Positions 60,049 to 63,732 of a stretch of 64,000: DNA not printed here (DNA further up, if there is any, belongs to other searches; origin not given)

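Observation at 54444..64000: Self-contained sigma-54 cascade: three bEBPs, three -24/-12 promoters, FlaF-like/pseudo-PP2C output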

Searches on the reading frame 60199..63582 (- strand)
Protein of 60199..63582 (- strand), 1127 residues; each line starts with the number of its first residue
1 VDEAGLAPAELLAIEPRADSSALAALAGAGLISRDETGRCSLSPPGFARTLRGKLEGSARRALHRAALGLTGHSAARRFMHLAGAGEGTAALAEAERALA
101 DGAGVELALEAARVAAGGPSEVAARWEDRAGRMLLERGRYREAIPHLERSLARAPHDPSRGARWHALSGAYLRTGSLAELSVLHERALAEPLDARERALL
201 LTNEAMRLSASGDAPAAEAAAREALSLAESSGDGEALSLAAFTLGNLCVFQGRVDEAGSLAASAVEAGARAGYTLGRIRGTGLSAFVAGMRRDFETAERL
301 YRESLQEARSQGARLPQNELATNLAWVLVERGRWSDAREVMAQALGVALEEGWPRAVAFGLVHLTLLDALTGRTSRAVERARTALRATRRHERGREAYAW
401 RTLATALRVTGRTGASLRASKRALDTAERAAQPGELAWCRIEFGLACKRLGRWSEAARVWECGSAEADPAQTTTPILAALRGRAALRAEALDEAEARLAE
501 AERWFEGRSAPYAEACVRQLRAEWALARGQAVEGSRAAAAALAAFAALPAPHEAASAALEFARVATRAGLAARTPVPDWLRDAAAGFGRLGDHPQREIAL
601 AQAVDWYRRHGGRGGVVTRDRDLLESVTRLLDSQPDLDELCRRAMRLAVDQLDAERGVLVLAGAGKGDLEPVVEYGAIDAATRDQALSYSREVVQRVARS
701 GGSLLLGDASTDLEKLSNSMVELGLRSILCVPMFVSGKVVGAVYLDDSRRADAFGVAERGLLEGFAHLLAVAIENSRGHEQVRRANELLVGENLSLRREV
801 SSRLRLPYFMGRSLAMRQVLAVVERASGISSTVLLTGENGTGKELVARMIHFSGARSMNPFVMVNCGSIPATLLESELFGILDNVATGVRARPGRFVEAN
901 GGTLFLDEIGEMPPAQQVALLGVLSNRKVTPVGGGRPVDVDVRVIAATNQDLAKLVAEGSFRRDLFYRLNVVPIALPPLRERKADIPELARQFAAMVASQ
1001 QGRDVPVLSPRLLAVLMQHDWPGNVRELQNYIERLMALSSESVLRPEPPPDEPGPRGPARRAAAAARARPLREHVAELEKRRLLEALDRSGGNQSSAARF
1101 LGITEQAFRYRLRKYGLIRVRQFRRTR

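Call 4: search_protein_families(library=pfam, proteins=[window:60199-63582:-], max_evalue=0.01)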
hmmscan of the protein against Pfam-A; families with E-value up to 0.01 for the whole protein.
window:60199-63582:- (1127 aa): 15 families
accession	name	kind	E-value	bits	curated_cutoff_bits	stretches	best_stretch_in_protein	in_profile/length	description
PF00158.32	Sigma54_activat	-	4.1e-57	193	20.2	1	810-974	2-167/168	Sigma-54 interaction domain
PF25601.1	AAA_lid_14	-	5.1e-22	77.9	27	1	980-1048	1-69/87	AAA+ ATPase lid domain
PF14532.12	Sigma54_activ_2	-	7.6e-21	75.2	25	1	810-979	1-138/138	Sigma-54 interaction domain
PF01590.32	GAF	-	1.2e-15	58.7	22.4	1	636-773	1-133/133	GAF domain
PF13185.12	GAF_2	-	9.4e-15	55.5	28.6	1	636-774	3-136/136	GAF domain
PF13424.12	TPR_12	-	3.7e-13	49.9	30.1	5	285-348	10-75/77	Tetratricopeptide repeat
PF02954.25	HTH_8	-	7.2e-13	48.5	22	1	1075-1115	2-42/42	Bacterial regulatory protein, Fis family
PF13492.12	GAF_3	-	2.8e-10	41.2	27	1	636-775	1-129/129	GAF domain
PF07728.20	AAA_5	-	5.6e-09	36.6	22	1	833-950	2-123/139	AAA domain (dynein-related subfamily)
PF07719.23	TPR_2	-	1.2e-07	31.7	27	0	130-157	7-34/34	Tetratricopeptide repeat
PF13176.12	TPR_7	-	5.6e-07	29.6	27.9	0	131-157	6-32/36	Tetratricopeptide repeat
PF14559.12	TPR_19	-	0.00026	21.7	25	0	134-178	1-42/68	Tetratricopeptide repeat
PF00515.34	TPR_1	-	0.00049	20.2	27.8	0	131-157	8-34/34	Tetratricopeptide repeat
PF00004.35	AAA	-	0.00098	20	21.2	1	833-950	1-110/131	ATPase family associated with various cellular activities (AAA)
PF01078.27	Mg_chelatase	-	0.0036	17.2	20.3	0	886-929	92-135/207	Magnesium chelatase, subunit ChlI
